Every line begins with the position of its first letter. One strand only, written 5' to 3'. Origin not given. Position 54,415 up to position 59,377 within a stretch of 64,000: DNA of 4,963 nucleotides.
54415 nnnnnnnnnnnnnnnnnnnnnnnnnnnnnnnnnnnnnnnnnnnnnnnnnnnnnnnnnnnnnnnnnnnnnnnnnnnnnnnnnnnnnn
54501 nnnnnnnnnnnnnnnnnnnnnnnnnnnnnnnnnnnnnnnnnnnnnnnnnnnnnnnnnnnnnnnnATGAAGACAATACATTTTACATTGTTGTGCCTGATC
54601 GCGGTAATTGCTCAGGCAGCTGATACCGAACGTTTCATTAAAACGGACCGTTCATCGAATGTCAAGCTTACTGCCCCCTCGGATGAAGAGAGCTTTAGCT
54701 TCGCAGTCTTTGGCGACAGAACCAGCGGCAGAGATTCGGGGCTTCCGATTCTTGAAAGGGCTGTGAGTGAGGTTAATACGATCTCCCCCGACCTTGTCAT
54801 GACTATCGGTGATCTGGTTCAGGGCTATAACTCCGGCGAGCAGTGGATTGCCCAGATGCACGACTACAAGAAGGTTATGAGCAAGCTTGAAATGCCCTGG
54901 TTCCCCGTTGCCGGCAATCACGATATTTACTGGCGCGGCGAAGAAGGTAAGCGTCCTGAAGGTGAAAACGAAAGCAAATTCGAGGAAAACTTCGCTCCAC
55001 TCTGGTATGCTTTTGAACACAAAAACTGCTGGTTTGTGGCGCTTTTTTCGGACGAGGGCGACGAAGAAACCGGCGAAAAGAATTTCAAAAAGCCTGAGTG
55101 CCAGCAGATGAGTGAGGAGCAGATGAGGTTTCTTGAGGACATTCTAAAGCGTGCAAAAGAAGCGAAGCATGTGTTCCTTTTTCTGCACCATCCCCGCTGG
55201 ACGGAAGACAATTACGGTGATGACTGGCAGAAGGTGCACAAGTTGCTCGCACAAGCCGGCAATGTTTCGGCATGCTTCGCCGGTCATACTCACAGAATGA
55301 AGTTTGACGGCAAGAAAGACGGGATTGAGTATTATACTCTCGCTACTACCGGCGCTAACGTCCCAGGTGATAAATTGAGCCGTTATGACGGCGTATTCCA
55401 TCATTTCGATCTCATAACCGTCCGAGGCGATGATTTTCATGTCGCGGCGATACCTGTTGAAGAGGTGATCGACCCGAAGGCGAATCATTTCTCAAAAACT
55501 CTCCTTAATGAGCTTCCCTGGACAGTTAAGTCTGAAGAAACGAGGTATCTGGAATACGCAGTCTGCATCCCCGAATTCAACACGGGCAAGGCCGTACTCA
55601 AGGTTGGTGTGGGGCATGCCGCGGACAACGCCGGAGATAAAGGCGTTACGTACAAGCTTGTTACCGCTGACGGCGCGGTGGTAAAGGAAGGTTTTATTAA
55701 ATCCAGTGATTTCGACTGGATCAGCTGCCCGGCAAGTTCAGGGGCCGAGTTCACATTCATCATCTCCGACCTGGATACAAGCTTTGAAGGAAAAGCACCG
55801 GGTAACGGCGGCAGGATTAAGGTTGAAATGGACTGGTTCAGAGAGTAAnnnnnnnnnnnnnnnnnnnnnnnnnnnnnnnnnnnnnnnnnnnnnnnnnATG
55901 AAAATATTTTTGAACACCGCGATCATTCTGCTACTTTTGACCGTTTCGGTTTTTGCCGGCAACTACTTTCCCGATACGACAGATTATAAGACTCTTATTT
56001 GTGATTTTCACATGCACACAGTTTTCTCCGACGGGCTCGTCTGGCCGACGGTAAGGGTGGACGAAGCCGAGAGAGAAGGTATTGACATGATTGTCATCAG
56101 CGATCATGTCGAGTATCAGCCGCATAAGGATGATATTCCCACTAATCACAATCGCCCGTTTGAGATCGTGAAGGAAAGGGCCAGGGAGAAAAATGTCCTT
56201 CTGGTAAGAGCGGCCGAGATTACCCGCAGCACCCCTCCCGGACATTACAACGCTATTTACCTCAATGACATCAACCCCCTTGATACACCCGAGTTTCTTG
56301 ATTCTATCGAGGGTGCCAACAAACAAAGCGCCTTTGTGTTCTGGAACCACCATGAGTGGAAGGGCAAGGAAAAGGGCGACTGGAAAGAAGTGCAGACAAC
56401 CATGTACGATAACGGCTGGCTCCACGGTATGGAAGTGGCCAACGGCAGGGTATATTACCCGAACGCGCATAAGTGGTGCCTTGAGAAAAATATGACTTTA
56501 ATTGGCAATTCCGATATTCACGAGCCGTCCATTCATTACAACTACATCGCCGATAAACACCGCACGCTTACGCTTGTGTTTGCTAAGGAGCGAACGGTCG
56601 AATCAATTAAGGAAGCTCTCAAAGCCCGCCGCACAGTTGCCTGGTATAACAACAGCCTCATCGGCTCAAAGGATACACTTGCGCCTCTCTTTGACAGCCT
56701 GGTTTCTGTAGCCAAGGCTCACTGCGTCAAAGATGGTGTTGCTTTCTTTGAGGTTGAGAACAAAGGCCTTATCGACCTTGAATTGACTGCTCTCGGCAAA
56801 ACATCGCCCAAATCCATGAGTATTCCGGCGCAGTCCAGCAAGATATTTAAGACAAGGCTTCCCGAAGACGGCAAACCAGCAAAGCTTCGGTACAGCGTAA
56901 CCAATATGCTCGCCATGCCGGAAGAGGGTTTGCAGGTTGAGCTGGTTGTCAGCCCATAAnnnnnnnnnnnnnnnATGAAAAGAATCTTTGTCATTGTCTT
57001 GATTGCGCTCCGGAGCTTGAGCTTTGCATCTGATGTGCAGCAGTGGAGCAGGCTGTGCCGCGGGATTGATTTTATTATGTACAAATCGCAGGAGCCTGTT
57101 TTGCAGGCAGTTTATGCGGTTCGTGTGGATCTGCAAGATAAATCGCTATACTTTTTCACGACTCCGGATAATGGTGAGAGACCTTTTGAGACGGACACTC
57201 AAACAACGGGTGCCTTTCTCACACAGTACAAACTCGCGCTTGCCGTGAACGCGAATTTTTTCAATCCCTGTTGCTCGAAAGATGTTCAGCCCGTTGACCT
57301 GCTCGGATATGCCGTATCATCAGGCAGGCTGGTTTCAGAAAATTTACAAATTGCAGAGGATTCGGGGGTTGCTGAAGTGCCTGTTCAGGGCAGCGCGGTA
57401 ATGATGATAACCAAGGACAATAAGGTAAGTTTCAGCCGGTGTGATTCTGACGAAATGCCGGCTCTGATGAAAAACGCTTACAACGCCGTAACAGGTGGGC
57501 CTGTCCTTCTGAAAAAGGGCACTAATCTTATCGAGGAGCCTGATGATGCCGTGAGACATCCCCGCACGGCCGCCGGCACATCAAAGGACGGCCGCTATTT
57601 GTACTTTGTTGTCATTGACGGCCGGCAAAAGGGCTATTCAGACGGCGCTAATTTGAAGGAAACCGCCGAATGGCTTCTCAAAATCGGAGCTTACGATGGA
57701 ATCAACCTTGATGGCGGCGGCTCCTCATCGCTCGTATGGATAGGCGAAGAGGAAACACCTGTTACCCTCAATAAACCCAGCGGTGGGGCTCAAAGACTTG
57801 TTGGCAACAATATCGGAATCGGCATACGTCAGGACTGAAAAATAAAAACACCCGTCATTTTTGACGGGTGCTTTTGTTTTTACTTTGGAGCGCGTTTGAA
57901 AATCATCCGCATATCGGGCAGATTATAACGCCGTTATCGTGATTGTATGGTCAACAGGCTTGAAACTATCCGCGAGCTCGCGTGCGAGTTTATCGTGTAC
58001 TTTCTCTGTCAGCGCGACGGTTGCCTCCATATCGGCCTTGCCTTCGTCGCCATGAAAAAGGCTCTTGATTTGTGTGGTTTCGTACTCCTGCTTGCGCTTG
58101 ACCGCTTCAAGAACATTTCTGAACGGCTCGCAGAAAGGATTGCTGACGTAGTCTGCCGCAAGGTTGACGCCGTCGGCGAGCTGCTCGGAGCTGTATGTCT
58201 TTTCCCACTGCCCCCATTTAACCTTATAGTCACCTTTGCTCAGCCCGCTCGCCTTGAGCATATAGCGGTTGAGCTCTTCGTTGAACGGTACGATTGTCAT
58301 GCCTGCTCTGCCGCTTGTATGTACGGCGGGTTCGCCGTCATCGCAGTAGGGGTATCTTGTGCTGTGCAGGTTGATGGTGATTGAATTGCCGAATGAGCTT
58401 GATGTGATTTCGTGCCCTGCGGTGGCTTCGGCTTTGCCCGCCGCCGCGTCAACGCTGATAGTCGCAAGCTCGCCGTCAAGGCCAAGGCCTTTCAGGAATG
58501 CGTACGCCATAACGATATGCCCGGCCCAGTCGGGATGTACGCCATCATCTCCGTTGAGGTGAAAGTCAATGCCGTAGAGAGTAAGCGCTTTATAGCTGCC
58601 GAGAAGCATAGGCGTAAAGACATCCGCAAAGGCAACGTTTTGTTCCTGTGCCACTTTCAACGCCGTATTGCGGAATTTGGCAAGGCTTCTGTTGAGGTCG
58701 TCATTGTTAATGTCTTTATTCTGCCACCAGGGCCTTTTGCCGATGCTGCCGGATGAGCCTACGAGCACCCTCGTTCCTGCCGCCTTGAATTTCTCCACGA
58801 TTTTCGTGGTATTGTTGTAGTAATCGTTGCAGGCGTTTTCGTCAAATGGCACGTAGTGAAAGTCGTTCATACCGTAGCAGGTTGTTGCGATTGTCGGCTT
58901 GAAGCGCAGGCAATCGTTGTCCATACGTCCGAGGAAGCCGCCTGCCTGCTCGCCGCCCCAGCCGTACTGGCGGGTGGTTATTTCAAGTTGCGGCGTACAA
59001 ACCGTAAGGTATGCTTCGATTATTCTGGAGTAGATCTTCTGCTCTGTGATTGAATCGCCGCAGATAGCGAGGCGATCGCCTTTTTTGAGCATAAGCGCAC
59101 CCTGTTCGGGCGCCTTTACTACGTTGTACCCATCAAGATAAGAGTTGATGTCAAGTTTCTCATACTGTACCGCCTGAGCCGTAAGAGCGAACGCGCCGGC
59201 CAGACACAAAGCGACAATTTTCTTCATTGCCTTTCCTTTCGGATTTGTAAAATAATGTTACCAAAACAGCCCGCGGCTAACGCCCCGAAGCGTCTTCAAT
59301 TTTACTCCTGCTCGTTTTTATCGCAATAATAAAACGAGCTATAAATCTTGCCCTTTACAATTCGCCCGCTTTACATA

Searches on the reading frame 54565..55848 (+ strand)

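Call 12: search_protein_families(library=pfam, proteins=[window:54565-55848:+])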
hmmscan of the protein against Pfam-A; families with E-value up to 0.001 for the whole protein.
window:54565-55848:+ (427 aa): 2 families
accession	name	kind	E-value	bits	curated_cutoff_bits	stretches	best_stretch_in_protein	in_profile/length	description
PF00149.33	Metallophos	-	1.7e-15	58.4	21.5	1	46-244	3-190/191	Calcineurin-like phosphoesterase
PF12850.12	Metallophos_2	-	0.0002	21.9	27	1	62-249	15-123/154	Calcineurin-like phosphoesterase superfamily domain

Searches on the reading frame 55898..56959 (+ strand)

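Call 12: search_protein_families(library=pfam, proteins=[window:55898-56959:+])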
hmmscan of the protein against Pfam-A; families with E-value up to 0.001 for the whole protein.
window:55898-56959:+ (353 aa): 1 family
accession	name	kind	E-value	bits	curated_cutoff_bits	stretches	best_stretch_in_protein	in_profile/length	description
PF16392.11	DUF5001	-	1.4e-05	25.5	23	1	269-349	1-85/86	Ig-like domain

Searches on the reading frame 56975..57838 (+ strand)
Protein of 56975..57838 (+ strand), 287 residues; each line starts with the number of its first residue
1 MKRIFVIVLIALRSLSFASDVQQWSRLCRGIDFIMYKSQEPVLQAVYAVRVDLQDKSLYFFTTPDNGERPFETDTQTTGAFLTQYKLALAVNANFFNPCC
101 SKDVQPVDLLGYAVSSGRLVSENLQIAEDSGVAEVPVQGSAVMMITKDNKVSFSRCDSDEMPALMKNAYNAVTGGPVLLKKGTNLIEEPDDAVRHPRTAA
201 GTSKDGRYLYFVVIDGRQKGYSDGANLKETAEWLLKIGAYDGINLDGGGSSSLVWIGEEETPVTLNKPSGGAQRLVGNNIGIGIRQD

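Call 12: search_protein_families(library=pfam, proteins=[window:56975-57838:+])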
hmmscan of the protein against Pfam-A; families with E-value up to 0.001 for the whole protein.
window:56975-57838:+ (287 aa): 1 family
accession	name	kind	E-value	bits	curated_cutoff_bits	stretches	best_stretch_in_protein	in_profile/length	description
PF09992.14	NAGPA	-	1.3e-32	113.8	25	1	87-282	3-168/169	Phosphodiester glycosidase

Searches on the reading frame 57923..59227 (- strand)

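Call 12: search_protein_families(library=pfam, proteins=[window:57923-59227:-])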
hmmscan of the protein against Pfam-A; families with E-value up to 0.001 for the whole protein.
window:57923-59227:- (434 aa): 2 families
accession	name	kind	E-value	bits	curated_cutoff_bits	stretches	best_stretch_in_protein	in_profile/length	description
PF13472.12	Lipase_GDSL_2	-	3.3e-16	60.7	32.9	1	57-237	3-176/178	GDSL-like Lipase/Acylhydrolase family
PF00657.28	Lipase_GDSL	-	2e-07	31.8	23.6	1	91-243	57-207/208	GDSL-like Lipase/Acylhydrolase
